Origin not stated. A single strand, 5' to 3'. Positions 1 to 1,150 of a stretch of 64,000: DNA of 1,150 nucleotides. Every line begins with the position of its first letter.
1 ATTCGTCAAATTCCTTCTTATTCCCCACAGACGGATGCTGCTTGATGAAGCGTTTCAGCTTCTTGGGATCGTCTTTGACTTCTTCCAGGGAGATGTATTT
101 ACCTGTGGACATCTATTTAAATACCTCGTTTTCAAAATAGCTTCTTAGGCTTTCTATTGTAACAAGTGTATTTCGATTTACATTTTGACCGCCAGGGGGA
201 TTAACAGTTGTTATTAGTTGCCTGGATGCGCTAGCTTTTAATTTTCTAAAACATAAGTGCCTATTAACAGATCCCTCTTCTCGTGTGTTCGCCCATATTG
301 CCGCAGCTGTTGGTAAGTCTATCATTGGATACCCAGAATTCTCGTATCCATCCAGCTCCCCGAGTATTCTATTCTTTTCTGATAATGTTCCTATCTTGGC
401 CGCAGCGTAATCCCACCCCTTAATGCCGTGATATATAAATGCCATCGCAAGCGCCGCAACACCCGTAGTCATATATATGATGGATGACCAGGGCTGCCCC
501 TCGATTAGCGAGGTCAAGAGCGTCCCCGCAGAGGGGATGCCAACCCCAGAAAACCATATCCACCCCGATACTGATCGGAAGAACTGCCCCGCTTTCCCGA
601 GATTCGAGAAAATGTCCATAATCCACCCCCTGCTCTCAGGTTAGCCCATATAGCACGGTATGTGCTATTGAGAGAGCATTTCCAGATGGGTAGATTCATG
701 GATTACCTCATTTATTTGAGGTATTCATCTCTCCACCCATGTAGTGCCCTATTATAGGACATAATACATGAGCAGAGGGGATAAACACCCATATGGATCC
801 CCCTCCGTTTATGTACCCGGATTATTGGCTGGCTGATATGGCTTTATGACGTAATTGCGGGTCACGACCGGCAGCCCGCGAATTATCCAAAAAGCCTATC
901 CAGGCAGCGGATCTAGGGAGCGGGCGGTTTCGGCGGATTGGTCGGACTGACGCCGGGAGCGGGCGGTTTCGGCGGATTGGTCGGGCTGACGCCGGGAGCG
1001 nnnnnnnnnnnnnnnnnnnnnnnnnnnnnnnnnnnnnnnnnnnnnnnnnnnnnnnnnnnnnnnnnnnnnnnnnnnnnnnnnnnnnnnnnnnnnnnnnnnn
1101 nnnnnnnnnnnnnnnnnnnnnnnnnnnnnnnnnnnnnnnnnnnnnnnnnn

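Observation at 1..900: Low-GC islet at the left edge carrying a tightly coupled two-gene minus-strand unit (a 2-TM protein followed by a partial gene)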

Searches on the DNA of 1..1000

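Call 123: search_rna_families(source=window, start=1, end=1000, threshold=evalue, max_evalue=1)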
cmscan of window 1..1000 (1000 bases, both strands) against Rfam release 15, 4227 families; matches with E-value up to 1: 0.
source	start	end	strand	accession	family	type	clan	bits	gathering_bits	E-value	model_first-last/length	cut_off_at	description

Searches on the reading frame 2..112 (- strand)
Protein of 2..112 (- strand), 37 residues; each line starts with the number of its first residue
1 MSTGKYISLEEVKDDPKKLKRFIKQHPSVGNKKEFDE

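Call 5: search_protein_families(library=pfam, proteins=[window:2-112:-], max_evalue=1)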
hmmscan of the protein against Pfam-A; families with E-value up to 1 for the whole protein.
window:2-112:- (37 aa): 0 families

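Call 6: search_protein_families(library=padloc, proteins=[window:2-112:-], max_evalue=1)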
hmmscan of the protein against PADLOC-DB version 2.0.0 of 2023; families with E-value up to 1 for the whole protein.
window:2-112:- (37 aa): 0 families

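Call 7: search_protein_families(library=phrogs, proteins=[window:2-112:-], max_evalue=1)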
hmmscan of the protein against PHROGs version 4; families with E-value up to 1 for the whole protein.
window:2-112:- (37 aa): 0 families
